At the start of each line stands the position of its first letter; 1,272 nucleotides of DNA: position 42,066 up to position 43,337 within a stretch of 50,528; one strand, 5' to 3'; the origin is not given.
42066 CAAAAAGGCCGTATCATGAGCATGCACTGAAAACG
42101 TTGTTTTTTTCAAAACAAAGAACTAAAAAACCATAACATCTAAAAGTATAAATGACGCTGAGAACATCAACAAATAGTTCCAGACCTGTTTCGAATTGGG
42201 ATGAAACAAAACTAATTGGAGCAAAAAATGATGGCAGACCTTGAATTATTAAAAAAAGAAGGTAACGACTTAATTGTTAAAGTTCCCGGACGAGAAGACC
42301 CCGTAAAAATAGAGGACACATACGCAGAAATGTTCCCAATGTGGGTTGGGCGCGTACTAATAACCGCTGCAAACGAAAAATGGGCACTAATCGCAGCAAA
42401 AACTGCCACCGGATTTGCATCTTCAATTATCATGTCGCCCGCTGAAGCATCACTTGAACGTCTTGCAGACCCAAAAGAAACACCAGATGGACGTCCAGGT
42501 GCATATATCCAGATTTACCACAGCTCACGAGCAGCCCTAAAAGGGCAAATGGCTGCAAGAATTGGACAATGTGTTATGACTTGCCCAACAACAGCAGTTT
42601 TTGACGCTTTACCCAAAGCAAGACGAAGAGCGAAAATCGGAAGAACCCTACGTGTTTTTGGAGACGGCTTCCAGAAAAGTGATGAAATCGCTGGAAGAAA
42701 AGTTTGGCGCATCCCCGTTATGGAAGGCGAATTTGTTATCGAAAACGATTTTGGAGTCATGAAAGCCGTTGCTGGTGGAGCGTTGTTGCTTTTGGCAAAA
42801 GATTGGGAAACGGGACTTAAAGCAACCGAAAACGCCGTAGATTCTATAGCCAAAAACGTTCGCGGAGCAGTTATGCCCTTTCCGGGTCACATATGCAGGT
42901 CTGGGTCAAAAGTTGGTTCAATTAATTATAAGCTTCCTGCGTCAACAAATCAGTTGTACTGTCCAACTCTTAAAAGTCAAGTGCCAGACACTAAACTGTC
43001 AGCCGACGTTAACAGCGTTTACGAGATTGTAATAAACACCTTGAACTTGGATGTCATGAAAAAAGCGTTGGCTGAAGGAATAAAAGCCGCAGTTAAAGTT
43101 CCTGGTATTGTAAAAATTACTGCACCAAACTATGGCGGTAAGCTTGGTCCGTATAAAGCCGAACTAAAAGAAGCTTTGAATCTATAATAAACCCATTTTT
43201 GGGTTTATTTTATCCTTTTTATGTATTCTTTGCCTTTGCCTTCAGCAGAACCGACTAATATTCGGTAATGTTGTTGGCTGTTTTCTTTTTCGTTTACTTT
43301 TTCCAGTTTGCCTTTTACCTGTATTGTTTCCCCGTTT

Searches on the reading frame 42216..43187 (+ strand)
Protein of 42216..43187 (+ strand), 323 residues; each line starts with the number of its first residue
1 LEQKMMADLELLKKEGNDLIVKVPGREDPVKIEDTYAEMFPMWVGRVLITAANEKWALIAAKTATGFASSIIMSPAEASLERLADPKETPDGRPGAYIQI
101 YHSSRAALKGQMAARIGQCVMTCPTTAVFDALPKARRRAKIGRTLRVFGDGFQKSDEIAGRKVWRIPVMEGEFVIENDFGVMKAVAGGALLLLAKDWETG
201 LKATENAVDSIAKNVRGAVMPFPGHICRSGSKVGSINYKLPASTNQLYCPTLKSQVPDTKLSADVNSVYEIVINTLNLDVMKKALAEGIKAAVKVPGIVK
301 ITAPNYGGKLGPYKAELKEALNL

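Call 3: search_protein_families(library=pfam, proteins=[window:42216-43187:+], max_evalue=0.1)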
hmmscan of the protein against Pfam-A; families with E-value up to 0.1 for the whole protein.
window:42216-43187:+ (323 aa): 2 families
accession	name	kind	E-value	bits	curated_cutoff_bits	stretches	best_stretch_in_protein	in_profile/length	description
PF01913.23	FTR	-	1.7e-55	187.3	27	1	29-168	5-142/142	Formylmethanofuran-tetrahydromethanopterin formyltransferase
PF02741.20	FTR_C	-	3.1e-55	186.7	25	1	171-319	1-148/149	FTR, proximal lobe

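Call 4: search_protein_families(library=ncbifam, proteins=[window:42216-43187:+], max_evalue=0.1)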
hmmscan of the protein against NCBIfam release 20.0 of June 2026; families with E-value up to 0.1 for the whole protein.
window:42216-43187:+ (323 aa): 4 families
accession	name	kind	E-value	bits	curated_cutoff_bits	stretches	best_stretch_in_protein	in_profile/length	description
NF002554.0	PRK02114.1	subfamily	3.6e-120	400.9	297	1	30-321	6-296/297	formylmethanofuran--tetrahydromethanopterin N-formyltransferase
TIGR03119.1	one_C_fhcD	equivalog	2.2e-117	391.6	292.6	1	32-319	1-287/288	formylmethanofuran--tetrahydromethanopterin N-formyltransferase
TIGR00880.1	2_A_01_02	superfamily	0.054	13.6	131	1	39-89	35-85/141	multidrug resistance protein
NF041887.1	Rmf_like_phage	equivalog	0.072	12.6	40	0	105-138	4-32/43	Rmf/CrpP fold protein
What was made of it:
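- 42216..43187 (+): Formylmethanofuran:H4MPT formyltransferase (FTR), the conserved neighbour of subfamily A in Bathyarchaeia. NCBIfam NF002554, 400.9 bits (call 4).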
